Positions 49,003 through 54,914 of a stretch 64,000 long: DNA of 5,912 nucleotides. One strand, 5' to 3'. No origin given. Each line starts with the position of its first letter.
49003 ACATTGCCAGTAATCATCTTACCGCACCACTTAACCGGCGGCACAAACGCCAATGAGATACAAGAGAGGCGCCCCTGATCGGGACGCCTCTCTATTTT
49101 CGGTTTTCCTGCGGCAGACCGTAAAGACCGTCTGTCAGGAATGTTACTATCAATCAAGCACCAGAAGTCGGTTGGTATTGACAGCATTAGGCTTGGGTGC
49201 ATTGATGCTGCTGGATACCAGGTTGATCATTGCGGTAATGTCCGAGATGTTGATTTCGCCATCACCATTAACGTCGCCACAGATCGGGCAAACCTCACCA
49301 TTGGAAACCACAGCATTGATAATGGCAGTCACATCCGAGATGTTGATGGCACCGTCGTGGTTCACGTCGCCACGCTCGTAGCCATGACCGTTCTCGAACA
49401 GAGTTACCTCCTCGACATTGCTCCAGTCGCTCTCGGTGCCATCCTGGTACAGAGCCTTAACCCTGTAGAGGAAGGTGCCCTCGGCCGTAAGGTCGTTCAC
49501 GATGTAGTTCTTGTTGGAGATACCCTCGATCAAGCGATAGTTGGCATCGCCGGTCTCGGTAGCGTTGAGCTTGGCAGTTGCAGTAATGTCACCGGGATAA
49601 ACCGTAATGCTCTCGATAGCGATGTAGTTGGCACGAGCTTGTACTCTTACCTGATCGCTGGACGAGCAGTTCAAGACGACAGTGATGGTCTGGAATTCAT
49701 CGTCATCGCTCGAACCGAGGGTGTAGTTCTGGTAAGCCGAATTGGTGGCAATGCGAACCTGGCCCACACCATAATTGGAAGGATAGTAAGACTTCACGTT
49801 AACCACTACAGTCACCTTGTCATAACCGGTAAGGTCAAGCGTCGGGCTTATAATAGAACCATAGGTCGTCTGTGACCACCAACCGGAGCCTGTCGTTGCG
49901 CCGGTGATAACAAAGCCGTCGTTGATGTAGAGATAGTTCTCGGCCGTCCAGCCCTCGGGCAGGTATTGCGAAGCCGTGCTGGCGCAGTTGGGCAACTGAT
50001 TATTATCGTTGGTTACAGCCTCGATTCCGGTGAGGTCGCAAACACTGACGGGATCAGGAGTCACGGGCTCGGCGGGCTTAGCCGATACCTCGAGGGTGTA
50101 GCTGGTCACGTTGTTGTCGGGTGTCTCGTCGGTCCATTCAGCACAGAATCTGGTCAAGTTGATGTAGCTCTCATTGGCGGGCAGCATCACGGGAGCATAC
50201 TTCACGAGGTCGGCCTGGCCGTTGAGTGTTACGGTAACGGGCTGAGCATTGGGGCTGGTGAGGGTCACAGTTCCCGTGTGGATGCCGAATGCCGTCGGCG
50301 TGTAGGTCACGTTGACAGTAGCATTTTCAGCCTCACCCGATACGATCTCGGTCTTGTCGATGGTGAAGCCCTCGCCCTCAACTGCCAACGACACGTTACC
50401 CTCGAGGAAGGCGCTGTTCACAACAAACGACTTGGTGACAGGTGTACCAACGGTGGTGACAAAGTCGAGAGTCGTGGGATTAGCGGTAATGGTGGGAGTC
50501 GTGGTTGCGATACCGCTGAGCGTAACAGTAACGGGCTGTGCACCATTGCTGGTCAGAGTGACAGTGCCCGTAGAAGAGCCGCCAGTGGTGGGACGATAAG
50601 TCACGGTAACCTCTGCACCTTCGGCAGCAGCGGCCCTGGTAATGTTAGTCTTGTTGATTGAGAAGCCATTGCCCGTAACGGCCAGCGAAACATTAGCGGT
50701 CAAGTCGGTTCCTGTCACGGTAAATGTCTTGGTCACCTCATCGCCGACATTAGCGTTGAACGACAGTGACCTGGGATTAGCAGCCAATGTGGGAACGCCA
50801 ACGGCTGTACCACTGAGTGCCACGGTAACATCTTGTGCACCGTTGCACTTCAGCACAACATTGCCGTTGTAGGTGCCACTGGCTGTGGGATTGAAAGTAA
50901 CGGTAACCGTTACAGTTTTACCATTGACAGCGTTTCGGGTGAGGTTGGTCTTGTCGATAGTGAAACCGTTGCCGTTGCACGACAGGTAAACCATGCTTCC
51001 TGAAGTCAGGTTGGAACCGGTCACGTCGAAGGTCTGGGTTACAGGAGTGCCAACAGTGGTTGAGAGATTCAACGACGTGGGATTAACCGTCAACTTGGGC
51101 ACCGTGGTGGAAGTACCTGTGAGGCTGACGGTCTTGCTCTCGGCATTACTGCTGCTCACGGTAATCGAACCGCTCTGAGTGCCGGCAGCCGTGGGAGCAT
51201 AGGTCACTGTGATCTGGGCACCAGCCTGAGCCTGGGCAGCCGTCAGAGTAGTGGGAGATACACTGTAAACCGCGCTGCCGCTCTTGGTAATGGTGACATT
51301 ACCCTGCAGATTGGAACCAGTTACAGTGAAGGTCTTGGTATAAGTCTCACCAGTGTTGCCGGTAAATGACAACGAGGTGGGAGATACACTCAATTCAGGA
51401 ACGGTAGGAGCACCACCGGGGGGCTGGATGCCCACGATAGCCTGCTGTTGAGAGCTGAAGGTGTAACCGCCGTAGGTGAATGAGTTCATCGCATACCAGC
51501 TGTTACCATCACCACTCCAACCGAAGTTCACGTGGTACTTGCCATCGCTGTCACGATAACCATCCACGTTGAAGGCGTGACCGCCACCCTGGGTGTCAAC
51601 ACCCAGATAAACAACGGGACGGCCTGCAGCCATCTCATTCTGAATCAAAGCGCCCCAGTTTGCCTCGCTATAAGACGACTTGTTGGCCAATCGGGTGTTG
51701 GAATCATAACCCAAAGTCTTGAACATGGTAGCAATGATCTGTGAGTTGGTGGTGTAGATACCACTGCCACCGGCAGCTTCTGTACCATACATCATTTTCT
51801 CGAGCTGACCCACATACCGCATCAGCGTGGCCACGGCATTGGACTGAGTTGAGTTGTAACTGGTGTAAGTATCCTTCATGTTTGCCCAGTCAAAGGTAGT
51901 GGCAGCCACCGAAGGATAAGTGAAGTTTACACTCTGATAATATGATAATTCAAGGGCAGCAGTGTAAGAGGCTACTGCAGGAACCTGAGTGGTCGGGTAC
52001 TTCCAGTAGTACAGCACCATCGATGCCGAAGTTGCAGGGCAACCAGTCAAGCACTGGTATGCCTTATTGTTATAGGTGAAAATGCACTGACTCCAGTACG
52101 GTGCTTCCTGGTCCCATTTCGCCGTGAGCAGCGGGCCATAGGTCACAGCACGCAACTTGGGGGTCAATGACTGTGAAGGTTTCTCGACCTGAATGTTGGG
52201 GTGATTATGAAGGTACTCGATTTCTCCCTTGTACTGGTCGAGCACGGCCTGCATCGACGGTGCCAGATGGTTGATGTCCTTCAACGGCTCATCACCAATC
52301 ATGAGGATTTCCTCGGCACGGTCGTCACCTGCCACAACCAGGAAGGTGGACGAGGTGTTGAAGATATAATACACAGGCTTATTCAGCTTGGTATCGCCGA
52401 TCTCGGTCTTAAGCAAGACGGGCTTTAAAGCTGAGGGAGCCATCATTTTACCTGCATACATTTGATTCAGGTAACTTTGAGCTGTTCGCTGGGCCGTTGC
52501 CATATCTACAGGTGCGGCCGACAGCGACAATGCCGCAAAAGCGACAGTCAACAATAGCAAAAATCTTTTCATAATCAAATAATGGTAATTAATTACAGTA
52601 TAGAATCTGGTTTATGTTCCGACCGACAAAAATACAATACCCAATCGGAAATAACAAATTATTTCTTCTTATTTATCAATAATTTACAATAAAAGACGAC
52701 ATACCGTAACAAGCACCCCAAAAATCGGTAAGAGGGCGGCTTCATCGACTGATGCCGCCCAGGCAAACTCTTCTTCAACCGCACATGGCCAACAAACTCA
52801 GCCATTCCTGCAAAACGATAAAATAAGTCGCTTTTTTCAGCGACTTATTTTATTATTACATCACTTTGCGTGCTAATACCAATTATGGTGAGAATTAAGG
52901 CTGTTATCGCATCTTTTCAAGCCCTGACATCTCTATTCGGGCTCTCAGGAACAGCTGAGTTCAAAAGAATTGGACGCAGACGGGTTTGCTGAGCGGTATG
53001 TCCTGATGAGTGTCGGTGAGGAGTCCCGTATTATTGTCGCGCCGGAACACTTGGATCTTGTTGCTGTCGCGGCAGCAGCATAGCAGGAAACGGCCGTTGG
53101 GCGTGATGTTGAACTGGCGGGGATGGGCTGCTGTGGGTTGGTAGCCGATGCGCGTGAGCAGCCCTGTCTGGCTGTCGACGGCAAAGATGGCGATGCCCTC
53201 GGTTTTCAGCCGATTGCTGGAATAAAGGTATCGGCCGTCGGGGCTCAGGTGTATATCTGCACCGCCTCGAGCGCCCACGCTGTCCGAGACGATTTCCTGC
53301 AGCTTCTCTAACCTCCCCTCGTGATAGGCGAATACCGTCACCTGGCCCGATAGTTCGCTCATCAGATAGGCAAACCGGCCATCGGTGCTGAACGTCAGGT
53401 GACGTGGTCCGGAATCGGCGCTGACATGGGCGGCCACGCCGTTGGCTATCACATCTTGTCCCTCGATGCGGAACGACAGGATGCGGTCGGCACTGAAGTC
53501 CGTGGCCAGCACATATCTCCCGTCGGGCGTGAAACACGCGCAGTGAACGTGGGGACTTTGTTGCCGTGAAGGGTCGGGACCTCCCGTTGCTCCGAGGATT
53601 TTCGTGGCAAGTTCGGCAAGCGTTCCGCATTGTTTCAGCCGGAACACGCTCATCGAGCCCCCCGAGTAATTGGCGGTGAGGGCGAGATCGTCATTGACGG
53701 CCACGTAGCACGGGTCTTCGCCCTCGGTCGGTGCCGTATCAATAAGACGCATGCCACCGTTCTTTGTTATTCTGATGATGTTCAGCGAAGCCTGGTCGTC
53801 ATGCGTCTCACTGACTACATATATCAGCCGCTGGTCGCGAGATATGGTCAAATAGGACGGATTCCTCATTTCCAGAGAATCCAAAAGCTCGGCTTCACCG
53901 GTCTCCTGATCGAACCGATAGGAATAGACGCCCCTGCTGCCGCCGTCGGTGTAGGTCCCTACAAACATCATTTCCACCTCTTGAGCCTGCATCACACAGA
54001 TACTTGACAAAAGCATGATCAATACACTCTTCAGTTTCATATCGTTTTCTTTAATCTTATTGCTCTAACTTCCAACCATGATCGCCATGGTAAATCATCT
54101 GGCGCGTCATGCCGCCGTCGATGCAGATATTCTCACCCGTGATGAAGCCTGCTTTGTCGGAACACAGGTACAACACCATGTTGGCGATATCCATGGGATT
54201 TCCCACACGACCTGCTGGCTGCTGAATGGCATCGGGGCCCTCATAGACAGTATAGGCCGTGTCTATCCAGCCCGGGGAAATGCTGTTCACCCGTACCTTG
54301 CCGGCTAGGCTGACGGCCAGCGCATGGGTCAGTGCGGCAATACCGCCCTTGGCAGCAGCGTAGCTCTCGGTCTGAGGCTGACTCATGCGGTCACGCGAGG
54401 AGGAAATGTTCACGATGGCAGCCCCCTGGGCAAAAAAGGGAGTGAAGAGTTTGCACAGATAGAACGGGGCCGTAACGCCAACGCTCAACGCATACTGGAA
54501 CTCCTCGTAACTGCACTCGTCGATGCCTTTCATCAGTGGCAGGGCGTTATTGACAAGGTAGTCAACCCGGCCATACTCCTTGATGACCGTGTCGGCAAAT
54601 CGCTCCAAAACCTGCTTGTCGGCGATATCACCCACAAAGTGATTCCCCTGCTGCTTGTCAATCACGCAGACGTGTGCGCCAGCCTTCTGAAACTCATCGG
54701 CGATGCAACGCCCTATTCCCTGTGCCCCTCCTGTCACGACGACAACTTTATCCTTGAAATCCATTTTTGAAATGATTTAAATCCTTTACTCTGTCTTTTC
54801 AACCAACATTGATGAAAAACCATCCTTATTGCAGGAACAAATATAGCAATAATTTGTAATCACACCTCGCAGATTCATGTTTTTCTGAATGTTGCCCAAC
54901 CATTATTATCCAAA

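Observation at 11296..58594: Five secreted hydrolases of three unrelated catalytic classes share a C-terminal dockerin-like double repeat and have no recognisable T9SS sorting domain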

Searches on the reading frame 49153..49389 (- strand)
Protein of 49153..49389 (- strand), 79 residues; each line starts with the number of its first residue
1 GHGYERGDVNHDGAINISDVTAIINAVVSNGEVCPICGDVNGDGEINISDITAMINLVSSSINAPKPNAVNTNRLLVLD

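Call 45: search_solved_structures(query=window:49153-49389:-, max_evalue=1, show_alignments=2)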
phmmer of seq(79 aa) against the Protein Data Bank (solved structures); distinct sequences matched with E-value up to 1: 47.
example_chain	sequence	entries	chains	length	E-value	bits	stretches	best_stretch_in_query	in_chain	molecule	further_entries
4fl4_A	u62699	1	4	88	1.5e-05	28.2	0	6-28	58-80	Glycoside hydrolase family 9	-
2ccl_B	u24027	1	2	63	0.00042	23.6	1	36-60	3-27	ENDO-1,4-BETA-XYLANASE Y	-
2mte_A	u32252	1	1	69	0.00044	23.5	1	7-59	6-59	Cellulose 1,4-beta-cellobiosidase (reducing end) CelS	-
1daq_A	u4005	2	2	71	0.00044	23.5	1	7-60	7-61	ENDOGLUCANASE SS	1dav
1ohz_B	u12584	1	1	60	0.0012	22.1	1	38-59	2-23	ENDO-1,4-BETA-XYLANASE Y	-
4cj0_A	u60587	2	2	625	0.0013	22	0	33-63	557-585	ENDOGLUCANASE D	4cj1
1clc_A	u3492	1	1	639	0.0013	22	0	33-63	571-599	ENDOGLUCANASE CELD; EC: 3.2.1.4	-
2y3n_B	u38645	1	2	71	0.0014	21.9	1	36-66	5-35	CELLULOSOMAL FAMILY-48 PROCESSIVE GLYCOSIDE HYDROLASE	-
6kg9_A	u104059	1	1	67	0.0021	21.4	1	7-61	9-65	And cellulose-binding endoglucanase family 9 CelL ortholog dockerin domain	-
5nrk_B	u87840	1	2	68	0.0027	21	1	7-54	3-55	DocCel5: Type I dockerin repeat domain from A. cellulolyticus family 5 endoglucanase WP_01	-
2jnx_A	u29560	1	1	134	0.0028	21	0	6-56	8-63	Calcium binding protein 2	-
5nrm_B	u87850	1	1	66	0.003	20.9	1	6-54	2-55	DocCel5: Type I dockerin repeat domain from A. cellulolyticus family 5 endoglucanase WP_01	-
6kgc_B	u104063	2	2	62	0.0031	20.8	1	7-60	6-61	And cellulose-binding endoglucanase family 9 CelL ortholog dockerin domain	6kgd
6kge_D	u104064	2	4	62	0.0033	20.7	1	7-60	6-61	And cellulose-binding endoglucanase family 9 CelL ortholog dockerin domain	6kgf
4dh2_B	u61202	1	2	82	0.0038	20.5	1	7-56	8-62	Dockerin type 1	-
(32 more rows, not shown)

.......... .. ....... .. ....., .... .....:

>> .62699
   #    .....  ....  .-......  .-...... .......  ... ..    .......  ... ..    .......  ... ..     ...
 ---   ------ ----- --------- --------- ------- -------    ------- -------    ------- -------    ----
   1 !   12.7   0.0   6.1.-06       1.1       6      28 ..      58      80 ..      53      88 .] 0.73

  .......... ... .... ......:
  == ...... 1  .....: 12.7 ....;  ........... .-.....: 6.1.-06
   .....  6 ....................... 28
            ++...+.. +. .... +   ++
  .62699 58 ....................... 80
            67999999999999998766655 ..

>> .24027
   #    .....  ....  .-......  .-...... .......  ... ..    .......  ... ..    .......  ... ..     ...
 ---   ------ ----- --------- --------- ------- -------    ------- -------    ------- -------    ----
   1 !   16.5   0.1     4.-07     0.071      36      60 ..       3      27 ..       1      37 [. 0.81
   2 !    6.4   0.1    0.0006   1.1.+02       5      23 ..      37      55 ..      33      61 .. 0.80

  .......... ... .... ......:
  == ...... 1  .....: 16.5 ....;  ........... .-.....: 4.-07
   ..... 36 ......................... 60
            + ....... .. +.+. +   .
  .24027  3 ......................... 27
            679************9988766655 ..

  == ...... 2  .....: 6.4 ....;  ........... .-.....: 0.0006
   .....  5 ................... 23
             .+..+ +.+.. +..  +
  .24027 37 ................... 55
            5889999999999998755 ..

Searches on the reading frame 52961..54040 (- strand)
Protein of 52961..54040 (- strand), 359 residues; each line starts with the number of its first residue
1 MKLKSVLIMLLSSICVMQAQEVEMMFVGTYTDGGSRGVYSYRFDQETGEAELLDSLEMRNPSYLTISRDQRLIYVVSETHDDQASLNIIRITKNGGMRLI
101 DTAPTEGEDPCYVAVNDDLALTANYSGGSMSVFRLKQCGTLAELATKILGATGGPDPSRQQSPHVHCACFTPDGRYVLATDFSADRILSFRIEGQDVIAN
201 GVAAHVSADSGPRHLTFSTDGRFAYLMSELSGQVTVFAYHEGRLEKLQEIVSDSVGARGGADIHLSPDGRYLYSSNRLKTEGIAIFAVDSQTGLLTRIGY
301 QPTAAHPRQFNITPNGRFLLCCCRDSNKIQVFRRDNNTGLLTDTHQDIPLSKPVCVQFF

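Call 19: search_protein_families(library=pfam, proteins=[window:52961-54040:-], max_evalue=0.01)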
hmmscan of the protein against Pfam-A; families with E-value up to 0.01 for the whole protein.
window:52961-54040:- (359 aa): 4 families
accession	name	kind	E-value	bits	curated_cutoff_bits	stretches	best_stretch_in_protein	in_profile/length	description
PF10282.15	Lactonase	-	6.2e-102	341.8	21.7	1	25-358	2-344/344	Lactonase, 7-bladed beta-propeller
PF00400.38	WD40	-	9.6e-07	29.5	27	0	162-187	8-34/39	WD domain, G-beta repeat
PF02239.22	Cytochrom_D1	-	9.1e-06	24.9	25.5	0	163-204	171-213/368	Cytochrome D1 heme domain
PF08450.18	SGL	-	0.00088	19.4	26.3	0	263-334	139-212/246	SMP-30/Gluconolactonase/LRE-like region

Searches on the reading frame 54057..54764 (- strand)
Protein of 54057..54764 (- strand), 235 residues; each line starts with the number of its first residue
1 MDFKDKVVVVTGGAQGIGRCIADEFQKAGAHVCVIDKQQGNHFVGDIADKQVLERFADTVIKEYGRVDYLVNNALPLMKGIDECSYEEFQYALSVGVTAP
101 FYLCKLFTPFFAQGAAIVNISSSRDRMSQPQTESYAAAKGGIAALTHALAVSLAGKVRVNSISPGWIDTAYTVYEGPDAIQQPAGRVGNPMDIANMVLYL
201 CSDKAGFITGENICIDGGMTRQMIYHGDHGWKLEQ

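Call 19: search_protein_families(library=pfam, proteins=[window:54057-54764:-], max_evalue=0.01)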
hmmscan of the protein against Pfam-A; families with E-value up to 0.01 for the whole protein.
window:54057-54764:- (235 aa): 4 families
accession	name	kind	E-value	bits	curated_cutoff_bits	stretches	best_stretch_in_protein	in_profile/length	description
PF13561.12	adh_short_C2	-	5.9e-49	167.2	27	1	14-220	3-236/236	Enoyl-(Acyl carrier protein) reductase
PF00106.31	adh_short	-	1.5e-36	126.2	26.6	1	6-173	1-188/195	short chain dehydrogenase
PF23441.1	SDR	-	1.1e-07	32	27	1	48-219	71-255/258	SDR-like rossmann domain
PF08659.16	KR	-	4.2e-07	30.5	22.6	1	43-148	58-162/180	KR domain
